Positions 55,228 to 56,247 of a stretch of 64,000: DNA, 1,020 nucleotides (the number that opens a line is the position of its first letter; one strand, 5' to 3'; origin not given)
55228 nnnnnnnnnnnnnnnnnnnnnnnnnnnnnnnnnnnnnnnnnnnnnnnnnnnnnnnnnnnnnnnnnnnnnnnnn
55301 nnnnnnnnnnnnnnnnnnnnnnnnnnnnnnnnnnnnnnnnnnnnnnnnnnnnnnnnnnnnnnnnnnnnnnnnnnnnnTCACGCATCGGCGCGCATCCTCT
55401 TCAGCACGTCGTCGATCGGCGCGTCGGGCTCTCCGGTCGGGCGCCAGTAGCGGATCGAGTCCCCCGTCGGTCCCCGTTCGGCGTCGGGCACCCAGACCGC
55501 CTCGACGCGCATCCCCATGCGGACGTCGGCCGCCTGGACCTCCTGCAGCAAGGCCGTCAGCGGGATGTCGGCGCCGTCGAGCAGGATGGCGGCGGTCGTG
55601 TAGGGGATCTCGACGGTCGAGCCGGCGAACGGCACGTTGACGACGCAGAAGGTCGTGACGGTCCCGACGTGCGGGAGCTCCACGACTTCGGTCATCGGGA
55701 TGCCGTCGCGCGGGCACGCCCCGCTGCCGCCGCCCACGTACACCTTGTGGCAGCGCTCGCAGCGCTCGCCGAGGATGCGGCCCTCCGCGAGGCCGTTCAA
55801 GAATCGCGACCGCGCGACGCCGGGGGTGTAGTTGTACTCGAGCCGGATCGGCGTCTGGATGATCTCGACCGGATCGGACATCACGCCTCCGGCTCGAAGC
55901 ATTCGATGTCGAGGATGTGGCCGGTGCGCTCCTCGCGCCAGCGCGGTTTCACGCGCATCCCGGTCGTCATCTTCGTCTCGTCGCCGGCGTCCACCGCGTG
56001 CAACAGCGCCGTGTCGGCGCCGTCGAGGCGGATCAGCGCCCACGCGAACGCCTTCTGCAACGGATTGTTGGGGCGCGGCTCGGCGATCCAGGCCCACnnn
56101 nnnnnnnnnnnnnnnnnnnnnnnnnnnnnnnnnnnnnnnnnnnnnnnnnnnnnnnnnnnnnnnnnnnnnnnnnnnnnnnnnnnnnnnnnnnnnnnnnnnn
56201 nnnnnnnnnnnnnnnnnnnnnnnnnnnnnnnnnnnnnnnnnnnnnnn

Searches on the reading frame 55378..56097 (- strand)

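Call 30: search_protein_families(library=pfam, proteins=[window:55378-56097:-], max_evalue=0.001)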
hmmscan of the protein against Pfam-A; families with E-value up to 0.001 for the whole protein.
window:55378-56097:- (239 aa): 1 family
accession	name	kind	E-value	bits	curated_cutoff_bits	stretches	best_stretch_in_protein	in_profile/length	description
PF01796.24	OB_ChsH2_C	-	3.3e-11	43.4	27.1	1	139-203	2-65/65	ChsH2, C-terminal OB-fold domain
